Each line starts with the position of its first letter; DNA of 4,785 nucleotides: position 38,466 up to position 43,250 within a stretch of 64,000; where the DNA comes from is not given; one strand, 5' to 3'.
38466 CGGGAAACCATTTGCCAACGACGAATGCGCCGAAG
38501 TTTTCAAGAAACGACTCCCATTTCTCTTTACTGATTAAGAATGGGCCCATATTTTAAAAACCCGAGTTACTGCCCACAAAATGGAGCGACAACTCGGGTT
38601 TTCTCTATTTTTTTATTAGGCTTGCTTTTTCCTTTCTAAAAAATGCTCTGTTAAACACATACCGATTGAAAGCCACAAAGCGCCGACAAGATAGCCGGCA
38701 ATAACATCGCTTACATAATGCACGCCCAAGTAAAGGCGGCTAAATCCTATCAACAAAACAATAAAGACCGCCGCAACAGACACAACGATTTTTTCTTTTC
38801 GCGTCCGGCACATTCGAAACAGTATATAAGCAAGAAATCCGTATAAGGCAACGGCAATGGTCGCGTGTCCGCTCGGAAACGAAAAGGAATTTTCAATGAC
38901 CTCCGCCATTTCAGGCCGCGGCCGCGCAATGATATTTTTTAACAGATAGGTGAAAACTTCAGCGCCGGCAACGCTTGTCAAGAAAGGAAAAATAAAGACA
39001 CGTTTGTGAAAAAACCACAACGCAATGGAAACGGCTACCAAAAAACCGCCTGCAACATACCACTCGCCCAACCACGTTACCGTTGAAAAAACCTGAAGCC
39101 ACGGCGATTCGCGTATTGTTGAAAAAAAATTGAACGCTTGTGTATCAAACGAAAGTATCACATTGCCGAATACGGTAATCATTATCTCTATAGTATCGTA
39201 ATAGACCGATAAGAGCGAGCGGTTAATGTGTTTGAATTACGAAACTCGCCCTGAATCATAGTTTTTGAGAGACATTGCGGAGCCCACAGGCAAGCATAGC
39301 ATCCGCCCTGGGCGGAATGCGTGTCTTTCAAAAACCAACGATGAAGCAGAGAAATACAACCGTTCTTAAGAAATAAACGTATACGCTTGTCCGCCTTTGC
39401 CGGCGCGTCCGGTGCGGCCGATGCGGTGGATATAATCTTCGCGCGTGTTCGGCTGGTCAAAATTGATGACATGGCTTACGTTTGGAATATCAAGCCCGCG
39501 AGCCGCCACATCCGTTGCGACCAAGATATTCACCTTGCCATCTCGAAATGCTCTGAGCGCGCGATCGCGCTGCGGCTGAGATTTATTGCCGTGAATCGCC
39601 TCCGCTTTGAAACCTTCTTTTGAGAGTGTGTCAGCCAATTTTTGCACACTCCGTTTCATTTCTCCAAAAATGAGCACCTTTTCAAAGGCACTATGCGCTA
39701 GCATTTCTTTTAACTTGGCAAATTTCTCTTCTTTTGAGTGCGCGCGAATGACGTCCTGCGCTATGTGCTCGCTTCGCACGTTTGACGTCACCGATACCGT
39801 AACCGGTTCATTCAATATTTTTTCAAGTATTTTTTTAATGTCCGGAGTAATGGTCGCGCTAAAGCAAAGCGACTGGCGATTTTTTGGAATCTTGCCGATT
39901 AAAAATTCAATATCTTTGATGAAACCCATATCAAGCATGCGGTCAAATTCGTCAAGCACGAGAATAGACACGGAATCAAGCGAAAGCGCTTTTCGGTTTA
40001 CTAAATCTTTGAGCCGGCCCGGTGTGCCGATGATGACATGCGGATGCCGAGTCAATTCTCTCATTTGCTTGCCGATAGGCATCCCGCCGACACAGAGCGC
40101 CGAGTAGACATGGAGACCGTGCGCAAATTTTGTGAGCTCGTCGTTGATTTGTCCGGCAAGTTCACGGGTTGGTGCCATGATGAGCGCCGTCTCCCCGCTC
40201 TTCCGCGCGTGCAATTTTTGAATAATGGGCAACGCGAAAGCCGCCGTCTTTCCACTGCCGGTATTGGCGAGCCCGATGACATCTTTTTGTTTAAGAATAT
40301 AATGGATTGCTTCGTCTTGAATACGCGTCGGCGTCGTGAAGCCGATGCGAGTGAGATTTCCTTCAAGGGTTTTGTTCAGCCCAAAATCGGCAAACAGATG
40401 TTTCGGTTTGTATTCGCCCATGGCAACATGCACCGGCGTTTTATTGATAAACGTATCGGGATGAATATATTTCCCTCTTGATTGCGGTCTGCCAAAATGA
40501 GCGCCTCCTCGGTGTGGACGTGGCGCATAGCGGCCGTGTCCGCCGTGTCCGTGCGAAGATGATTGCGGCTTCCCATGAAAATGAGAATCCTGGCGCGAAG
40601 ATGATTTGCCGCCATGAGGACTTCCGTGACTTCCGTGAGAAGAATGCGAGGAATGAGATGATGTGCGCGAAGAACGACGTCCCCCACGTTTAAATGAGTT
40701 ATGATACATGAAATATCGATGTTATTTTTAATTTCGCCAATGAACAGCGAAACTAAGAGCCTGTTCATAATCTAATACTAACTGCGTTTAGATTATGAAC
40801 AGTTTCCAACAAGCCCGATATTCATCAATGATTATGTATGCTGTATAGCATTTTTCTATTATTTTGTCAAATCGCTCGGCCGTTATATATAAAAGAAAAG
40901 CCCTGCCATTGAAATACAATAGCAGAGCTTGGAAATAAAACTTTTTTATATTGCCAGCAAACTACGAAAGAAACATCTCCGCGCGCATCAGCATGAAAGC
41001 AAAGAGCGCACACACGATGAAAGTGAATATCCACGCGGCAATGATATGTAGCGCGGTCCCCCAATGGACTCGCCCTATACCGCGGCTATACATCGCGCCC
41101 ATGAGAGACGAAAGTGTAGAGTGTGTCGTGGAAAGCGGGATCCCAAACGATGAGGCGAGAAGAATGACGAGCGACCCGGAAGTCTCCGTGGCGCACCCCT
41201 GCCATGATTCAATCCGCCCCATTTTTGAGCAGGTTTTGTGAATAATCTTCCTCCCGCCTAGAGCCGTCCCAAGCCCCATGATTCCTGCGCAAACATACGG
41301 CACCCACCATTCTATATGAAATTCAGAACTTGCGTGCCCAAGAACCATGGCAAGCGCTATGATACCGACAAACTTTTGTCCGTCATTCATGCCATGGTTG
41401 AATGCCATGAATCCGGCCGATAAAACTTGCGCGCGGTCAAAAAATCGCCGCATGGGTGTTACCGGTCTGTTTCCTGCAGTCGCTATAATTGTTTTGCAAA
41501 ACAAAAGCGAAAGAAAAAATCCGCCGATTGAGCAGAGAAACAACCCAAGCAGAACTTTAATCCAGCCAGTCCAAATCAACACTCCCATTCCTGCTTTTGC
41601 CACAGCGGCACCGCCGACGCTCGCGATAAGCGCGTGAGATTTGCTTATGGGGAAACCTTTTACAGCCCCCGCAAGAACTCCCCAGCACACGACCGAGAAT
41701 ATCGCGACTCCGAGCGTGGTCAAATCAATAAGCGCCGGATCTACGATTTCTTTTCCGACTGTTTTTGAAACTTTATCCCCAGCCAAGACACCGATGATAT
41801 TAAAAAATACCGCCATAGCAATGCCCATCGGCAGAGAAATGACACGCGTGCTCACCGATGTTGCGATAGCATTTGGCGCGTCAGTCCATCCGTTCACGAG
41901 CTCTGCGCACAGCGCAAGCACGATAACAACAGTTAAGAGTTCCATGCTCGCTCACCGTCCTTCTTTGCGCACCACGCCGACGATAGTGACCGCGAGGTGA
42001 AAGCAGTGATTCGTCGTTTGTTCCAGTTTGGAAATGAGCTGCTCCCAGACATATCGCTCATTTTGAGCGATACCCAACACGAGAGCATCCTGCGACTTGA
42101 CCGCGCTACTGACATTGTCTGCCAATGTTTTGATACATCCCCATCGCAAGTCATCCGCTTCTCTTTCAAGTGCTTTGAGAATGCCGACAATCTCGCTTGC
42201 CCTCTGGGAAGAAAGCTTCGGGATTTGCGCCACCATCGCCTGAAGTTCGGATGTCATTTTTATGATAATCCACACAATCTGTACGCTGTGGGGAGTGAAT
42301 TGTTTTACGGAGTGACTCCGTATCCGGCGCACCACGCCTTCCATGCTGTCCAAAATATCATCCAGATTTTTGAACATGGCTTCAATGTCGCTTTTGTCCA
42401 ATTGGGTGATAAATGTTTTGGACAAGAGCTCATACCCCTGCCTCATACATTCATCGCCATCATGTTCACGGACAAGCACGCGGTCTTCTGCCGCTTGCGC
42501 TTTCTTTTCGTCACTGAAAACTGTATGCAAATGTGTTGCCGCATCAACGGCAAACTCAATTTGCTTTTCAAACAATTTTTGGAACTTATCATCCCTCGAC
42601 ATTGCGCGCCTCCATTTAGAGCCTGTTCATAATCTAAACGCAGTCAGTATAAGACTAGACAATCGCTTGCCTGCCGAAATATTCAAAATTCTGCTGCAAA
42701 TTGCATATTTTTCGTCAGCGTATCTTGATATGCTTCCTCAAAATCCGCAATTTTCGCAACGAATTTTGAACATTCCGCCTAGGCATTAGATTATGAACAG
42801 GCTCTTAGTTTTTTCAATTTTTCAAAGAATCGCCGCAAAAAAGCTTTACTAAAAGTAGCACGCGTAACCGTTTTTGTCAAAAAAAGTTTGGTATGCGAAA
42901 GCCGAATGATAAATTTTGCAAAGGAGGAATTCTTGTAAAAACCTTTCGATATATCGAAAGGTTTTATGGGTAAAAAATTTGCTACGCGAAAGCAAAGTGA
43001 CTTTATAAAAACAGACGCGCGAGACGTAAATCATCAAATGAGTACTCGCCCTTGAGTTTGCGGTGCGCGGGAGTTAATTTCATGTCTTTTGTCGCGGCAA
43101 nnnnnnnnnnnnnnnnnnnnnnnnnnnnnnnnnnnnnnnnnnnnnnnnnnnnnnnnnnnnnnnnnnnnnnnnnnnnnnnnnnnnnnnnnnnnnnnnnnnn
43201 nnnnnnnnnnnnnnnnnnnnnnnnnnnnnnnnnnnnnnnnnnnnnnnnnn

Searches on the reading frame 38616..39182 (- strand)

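Call 8: search_protein_families(library=pfam, proteins=[window:38616-39182:-], max_evalue=0.001)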
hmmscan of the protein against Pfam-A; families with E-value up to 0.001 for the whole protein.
window:38616-39182:- (188 aa): 3 families
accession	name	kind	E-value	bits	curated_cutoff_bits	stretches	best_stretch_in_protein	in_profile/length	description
PF01569.27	PAP2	-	3.1e-23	82.4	27.2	1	65-176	3-123/130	PAP2 superfamily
PF14378.12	PAP2_3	-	2.1e-09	37.9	27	1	99-169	124-186/190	PAP2 superfamily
PF14360.12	PAP2_C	-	0.00062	20.7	27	1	104-169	8-67/74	PAP2 superfamily C-terminal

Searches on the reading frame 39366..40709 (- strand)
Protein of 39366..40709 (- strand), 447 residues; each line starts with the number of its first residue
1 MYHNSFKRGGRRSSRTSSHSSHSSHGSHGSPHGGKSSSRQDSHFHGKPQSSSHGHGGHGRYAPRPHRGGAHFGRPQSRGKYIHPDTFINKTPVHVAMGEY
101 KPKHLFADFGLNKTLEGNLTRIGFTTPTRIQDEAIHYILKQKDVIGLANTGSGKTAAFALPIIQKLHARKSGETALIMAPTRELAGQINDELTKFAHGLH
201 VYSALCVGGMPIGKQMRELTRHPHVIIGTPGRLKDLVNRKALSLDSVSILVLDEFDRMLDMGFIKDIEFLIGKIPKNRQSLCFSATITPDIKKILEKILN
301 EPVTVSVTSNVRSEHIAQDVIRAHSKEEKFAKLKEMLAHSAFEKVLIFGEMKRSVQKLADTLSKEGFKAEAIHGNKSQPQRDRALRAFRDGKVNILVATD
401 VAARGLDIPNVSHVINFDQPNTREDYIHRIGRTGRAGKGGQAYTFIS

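Call 8: search_protein_families(library=pfam, proteins=[window:39366-40709:-], max_evalue=0.001)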
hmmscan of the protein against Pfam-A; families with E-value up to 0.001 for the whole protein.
window:39366-40709:- (447 aa): 4 families
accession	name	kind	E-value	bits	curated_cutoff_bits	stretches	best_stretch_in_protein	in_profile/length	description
PF00270.35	DEAD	-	1.8e-49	168.1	26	1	128-293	1-166/167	DEAD/DEAH box helicase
PF00271.37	Helicase_C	-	3.6e-36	124.2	23.5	1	328-437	1-110/110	Helicase conserved C-terminal domain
PF04851.21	ResIII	-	2.1e-08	34.7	22.5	1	129-287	6-162/164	Type III restriction enzyme, res subunit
PF13245.12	AAA_19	-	4.1e-06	27.5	25.1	1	131-261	1-104/134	AAA domain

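Call 13: find_encoding_contigs(protein=window:39366-40709:-, flank=10000, max_places=10)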
Protein window:39366-40709:- (447 aa): no gene with exactly this product is on record in the collection.

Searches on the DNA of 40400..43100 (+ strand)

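Call 18: search_rna_families(source=window, start=40400, end=43100, threshold=evalue, max_evalue=1)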
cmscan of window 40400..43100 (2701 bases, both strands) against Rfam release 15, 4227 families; matches with E-value up to 1: 1.
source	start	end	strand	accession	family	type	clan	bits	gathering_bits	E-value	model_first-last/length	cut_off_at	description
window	42677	42774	-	RF04252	mir-8186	Gene; miRNA;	-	20.9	80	0.33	1-61/61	no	mir-8186 microRNA precursor family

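Call 53: search_dna_similar(query=window:42616-42807:+, collection=plasmids, mode=distant, max_evalue=1, max_rows=10)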
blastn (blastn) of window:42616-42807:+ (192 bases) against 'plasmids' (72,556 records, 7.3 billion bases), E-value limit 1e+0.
Records with a match: 6; places in all: 6; records where one place covers at least 80% of the query: 0.
Best place of each record, by identity: 80-90% 6.
By first word of the organism name: Providencia 5; Lactiplantibacillus 1.
By predicted mobility (MOB-suite, as given by PLSDB): non-mobilizable 6.
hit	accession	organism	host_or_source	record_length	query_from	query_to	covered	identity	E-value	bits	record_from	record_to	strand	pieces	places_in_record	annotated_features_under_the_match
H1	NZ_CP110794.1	Lactiplantibacillus argentoratensis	Canis lupus familiaris poodle,Whole ...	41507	85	129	23%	82.6%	4e-2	45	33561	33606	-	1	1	hypothetical protein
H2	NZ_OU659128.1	Providencia alcalifaciens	Canis lupus familiaris,intestine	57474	71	102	17%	87.5%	6e-1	41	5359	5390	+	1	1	none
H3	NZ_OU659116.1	Providencia alcalifaciens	Canis lupus familiaris,intestine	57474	71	102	17%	87.5%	6e-1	41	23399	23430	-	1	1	none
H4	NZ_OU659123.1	Providencia alcalifaciens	Canis lupus familiaris,intestine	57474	71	102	17%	87.5%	6e-1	41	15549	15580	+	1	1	none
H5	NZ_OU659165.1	Providencia alcalifaciens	Canis lupus familiaris,intestine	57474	71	102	17%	87.5%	6e-1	41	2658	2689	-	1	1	none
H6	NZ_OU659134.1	Providencia alcalifaciens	Canis lupus familiaris,intestine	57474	71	102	17%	87.5%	6e-1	41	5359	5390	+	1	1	none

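Call 54: search_dna_similar(query=window:42616-42807:+, collection=phages, mode=distant, max_evalue=1, max_rows=10)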
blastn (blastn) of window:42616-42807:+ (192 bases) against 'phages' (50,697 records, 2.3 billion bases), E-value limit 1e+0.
No match.
